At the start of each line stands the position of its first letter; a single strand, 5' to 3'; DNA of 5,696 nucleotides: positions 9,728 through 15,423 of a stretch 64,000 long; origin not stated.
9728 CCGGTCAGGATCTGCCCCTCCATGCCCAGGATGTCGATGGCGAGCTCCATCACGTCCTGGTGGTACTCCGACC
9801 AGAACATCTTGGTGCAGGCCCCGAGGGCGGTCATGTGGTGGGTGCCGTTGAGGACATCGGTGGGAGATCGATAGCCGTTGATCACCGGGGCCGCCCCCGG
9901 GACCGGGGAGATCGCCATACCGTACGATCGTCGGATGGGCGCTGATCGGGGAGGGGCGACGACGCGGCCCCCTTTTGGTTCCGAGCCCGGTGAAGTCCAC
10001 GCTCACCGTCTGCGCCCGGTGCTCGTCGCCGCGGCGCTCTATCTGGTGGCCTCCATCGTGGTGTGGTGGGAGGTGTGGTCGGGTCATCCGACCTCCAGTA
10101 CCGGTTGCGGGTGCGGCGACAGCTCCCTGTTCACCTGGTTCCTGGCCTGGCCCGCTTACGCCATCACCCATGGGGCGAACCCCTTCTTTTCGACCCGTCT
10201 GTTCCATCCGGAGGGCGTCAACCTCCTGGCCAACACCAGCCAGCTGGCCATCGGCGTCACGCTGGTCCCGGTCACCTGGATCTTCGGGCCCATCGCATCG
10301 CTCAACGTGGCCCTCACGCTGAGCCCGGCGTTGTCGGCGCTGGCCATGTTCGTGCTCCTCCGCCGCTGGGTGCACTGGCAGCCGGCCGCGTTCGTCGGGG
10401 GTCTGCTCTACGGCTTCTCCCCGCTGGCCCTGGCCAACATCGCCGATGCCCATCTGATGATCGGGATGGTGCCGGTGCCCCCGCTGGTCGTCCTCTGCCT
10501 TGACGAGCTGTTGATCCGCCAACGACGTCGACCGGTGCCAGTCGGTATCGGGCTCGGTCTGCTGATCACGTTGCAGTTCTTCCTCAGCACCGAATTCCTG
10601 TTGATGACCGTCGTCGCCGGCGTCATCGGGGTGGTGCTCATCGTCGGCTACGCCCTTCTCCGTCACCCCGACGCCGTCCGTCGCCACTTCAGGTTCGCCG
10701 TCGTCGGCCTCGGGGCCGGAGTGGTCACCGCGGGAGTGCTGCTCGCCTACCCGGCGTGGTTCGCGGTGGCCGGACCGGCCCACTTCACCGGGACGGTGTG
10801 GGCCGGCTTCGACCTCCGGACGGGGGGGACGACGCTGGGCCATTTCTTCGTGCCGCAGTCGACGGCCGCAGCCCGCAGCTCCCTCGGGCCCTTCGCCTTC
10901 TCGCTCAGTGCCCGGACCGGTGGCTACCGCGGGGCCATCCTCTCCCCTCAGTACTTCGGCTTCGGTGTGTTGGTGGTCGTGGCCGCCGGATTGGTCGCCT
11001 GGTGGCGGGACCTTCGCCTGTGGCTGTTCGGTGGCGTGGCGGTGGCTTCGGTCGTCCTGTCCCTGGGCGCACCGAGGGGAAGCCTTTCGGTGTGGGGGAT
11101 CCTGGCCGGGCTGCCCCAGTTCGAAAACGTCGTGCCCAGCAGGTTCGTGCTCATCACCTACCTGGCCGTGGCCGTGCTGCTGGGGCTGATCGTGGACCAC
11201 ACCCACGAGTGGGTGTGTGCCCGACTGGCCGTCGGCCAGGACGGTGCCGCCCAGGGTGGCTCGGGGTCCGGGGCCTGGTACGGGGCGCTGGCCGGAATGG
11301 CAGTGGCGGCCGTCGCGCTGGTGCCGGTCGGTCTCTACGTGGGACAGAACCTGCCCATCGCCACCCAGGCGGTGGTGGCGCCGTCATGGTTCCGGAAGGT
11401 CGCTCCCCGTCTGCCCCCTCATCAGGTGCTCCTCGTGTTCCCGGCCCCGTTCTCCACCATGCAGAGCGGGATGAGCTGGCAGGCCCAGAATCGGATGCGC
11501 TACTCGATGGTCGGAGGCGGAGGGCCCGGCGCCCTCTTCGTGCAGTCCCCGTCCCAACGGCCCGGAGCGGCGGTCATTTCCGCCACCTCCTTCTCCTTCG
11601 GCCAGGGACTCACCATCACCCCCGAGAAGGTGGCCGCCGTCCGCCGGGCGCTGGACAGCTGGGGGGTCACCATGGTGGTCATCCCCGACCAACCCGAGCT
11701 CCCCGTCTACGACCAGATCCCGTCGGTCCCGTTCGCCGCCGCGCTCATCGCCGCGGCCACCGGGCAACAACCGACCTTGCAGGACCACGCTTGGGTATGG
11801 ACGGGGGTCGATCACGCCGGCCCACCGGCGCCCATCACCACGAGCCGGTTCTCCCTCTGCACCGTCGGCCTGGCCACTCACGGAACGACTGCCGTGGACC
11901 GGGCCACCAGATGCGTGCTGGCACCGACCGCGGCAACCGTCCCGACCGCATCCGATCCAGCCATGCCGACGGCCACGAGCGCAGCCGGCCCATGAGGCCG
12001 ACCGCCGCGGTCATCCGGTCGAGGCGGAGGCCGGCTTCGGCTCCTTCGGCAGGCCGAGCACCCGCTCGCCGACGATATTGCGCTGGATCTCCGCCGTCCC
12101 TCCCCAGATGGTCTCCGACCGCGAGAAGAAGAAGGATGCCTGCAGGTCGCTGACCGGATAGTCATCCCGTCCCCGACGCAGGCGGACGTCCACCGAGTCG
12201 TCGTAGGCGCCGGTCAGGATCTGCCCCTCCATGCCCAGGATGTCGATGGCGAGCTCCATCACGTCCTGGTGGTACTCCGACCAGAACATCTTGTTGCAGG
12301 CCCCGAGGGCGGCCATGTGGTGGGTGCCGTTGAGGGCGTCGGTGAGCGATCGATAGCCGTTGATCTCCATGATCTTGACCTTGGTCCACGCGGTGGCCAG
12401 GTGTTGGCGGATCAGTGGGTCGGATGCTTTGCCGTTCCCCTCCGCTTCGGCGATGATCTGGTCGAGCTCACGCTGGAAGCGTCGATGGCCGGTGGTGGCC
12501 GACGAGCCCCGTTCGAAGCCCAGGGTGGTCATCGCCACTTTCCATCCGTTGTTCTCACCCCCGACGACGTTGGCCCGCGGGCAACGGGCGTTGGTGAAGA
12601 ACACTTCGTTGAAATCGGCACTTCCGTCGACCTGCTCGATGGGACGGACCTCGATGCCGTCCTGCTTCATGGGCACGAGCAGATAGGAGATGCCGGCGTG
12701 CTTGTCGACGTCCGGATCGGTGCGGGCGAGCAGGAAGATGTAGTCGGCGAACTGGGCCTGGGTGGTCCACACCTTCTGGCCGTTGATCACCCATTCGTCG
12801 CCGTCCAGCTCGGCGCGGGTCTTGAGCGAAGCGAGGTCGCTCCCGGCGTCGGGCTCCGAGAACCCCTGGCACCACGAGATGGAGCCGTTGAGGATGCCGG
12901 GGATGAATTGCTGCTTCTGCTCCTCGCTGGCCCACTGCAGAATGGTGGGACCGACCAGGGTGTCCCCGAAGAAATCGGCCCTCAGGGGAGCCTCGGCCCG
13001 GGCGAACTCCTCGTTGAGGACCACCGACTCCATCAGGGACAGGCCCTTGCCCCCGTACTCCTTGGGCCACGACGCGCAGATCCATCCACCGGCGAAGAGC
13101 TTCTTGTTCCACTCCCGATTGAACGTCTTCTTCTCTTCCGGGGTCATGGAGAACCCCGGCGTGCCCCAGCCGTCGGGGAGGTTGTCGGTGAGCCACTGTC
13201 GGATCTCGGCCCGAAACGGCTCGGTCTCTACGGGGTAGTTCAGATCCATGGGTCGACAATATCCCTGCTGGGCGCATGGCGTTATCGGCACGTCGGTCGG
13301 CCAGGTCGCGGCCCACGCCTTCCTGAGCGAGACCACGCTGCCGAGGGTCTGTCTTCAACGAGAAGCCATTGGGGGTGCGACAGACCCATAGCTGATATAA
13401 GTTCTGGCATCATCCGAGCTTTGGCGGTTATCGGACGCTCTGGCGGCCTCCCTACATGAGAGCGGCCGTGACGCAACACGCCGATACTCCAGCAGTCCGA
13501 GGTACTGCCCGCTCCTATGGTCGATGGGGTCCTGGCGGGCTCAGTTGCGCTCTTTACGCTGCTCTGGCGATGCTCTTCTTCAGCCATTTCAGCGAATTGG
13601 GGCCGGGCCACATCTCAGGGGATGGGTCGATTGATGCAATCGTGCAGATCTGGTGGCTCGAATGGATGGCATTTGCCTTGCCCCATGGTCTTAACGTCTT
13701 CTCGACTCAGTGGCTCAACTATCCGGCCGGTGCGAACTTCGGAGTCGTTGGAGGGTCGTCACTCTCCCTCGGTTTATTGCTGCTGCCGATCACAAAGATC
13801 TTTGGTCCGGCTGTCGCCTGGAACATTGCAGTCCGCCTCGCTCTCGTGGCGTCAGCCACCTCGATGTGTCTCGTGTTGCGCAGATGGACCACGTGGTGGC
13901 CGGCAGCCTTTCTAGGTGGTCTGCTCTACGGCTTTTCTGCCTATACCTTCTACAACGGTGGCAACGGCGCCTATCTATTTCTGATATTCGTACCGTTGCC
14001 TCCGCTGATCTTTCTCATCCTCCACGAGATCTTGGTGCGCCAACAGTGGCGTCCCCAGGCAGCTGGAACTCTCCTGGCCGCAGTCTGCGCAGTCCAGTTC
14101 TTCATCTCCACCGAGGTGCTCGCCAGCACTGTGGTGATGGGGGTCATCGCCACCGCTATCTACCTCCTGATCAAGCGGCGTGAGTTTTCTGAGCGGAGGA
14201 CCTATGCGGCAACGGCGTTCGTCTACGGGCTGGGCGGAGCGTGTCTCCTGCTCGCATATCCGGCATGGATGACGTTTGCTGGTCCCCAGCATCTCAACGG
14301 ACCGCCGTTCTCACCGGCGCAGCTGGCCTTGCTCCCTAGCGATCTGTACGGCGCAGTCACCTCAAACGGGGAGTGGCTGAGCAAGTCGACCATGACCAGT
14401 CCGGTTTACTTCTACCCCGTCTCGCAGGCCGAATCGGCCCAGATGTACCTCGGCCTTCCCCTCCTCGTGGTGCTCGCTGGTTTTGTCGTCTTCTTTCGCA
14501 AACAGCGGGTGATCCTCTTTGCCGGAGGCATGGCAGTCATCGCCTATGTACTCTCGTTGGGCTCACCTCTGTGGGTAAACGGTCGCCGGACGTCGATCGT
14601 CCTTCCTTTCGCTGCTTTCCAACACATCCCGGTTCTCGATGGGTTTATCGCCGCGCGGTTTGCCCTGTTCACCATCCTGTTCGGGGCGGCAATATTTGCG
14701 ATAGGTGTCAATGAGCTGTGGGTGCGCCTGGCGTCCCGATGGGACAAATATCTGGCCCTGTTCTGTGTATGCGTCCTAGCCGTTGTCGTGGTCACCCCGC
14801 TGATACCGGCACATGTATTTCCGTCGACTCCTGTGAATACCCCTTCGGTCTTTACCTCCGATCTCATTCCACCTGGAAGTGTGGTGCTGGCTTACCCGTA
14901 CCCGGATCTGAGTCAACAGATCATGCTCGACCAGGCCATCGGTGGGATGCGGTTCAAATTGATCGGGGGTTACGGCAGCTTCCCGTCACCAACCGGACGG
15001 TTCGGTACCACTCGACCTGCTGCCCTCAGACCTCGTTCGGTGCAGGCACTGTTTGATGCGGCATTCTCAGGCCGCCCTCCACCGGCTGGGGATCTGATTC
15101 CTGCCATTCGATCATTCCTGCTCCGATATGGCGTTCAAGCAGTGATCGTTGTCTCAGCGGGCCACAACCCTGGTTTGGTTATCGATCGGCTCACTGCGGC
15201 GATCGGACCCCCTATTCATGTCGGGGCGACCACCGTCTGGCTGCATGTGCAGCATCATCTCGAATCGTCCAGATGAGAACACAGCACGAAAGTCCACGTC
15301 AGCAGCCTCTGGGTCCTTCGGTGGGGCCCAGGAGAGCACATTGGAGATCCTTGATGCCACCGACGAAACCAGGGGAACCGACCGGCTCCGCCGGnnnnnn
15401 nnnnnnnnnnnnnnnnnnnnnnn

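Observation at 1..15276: Array of five paralogues of an unplaced 'CGCGD-loop' polytopic membrane protein family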

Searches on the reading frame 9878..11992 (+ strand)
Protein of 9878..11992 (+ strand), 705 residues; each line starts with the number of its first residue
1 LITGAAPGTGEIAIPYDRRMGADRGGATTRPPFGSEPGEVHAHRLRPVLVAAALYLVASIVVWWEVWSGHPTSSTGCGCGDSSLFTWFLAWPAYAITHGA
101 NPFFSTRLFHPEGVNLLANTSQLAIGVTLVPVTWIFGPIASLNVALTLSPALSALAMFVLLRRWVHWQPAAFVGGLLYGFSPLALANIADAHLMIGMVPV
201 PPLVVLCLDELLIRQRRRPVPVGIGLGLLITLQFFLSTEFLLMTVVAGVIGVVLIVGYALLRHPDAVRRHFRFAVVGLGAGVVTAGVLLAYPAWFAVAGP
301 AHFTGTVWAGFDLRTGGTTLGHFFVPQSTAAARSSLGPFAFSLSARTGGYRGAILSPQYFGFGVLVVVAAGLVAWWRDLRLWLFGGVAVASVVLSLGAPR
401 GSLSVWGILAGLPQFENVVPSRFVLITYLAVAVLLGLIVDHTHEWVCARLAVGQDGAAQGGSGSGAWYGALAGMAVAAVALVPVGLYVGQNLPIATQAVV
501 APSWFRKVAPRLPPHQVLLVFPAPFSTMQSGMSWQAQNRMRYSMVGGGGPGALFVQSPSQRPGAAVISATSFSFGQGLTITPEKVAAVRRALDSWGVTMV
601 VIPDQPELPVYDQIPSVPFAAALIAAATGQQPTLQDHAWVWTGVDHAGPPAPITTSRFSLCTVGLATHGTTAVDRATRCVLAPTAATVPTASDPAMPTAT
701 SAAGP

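Call 10: search_protein_families(library=pfam, proteins=[window:9878-11992:+], max_evalue=1)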
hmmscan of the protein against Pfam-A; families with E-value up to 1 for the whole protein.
window:9878-11992:+ (705 aa): 1 family
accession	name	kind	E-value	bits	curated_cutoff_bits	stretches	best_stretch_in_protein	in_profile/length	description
PF09852.15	DUF2079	-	0.21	11.1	28.2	1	94-294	20-199/459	Predicted membrane protein (DUF2079)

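Call 11: search_protein_families(library=ncbifam, proteins=[window:9878-11992:+], max_evalue=1)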
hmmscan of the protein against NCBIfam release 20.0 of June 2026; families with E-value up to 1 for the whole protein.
window:9878-11992:+ (705 aa): 1 family
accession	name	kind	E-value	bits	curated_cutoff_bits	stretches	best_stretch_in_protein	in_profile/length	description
NF035953.1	integrity_Cei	equivalog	0.56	9.9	150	1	43-80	10-47/212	envelope integrity protein Cei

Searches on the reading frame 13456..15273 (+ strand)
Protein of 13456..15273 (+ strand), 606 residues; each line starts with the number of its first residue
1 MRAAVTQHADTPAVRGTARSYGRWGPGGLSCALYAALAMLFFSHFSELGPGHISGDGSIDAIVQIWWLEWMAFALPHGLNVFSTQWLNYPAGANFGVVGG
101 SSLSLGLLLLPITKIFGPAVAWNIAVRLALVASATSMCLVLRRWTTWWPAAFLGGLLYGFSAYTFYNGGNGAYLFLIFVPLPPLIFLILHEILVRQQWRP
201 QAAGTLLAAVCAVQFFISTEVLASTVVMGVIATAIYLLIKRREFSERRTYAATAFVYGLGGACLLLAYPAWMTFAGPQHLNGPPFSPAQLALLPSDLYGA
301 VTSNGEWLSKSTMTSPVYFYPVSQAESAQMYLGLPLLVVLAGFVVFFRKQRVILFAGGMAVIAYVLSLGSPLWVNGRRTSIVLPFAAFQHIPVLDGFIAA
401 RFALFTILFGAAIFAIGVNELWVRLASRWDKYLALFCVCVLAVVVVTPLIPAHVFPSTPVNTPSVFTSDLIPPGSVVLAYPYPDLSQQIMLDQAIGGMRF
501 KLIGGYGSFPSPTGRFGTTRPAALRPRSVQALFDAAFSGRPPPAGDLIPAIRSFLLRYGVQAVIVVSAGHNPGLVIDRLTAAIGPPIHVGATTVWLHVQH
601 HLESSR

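Call 10: search_protein_families(library=pfam, proteins=[window:13456-15273:+], max_evalue=1)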
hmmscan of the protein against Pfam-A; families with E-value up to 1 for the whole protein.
window:13456-15273:+ (606 aa): 1 family
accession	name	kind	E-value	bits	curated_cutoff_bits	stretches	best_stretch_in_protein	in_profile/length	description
PF10131.15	PTPS_related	-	0.18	10.7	26.4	1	118-450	22-305/621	6-pyruvoyl-tetrahydropterin synthase related domain; membrane protein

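Call 11: search_protein_families(library=ncbifam, proteins=[window:13456-15273:+], max_evalue=1)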
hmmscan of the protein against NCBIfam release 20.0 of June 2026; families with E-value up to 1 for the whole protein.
window:13456-15273:+ (606 aa): 1 family
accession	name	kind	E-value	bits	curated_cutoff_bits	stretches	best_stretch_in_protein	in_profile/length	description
TIGR01167.1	LPXTG_anchor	domain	0.84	10.4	15.9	1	327-350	11-33/34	LPXTG cell wall anchor domain-containing protein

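Call 38: find_homologous_proteins(query=window:13456-15273:+)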
Query window:13456-15273:+ (606 aa): 737 proteins with E <= 0.001 among 8000 candidates; the best 120 are listed.
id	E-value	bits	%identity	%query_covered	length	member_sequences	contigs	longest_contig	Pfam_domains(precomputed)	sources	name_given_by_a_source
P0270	0.0e+0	1357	100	100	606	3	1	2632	-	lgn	-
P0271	0.0e+0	1073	85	93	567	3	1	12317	-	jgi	jgi:hypothetical protein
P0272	0.0e+0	1030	77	99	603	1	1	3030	-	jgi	jgi:hypothetical protein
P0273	0.0e+0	1027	82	93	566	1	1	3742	-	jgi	jgi:hypothetical protein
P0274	9.8e-207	707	57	95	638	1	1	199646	-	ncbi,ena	-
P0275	6.8e-198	677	53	99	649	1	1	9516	-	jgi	jgi:hypothetical protein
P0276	4.7e-197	675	54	96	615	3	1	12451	-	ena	-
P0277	1.0e-196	674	54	99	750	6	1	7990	PF17957.8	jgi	jgi:hypothetical protein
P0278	1.7e-196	673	54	97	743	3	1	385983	PF17957.8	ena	-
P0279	3.0e-195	669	54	98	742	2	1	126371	PF17957.8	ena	-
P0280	2.4e-194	666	56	96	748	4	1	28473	PF17957.8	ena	-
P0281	1.9e-193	663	55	97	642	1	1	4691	-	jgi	jgi:hypothetical protein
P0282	4.2e-193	662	54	99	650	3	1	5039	-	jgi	jgi:hypothetical protein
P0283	5.8e-192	658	53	100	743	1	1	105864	PF17957.8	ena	-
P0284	2.0e-188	646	53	95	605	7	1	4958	-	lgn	-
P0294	1.6e-185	637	54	96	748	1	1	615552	PF17957.8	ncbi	-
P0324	4.2e-176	605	53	93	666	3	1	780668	PF01476.27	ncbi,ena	-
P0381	1.4e-151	524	47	98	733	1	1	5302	PF01476.27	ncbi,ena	-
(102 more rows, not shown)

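Call 94: search_protein_families(library=pfam, proteins=[P0277, P0294, P0324, P0381], max_evalue=0.001)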
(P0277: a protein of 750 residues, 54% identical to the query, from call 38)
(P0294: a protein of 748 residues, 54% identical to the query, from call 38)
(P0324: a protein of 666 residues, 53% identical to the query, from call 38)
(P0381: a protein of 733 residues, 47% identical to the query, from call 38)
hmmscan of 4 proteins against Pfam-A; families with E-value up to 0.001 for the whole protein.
P0277 (750 aa): 1 family
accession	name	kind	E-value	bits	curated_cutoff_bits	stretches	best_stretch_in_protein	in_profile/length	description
PF17957.7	Big_7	-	1.3e-06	29.3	24.1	1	660-727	6-68/70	Bacterial Ig domain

P0294 (748 aa): 1 family
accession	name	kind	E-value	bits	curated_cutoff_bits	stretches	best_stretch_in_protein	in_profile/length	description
PF17957.7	Big_7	-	6.6e-12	46.3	24.1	1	653-726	1-69/70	Bacterial Ig domain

P0324 (666 aa): 1 family
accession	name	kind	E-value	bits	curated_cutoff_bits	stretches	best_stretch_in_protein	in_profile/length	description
PF01476.26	LysM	-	1.3e-08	35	20.9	1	602-657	1-43/43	LysM domain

P0381 (733 aa): 1 family
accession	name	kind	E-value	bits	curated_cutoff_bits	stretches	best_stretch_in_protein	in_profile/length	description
PF01476.26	LysM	-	5.2e-08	33.2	20.9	1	667-722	1-43/43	LysM domain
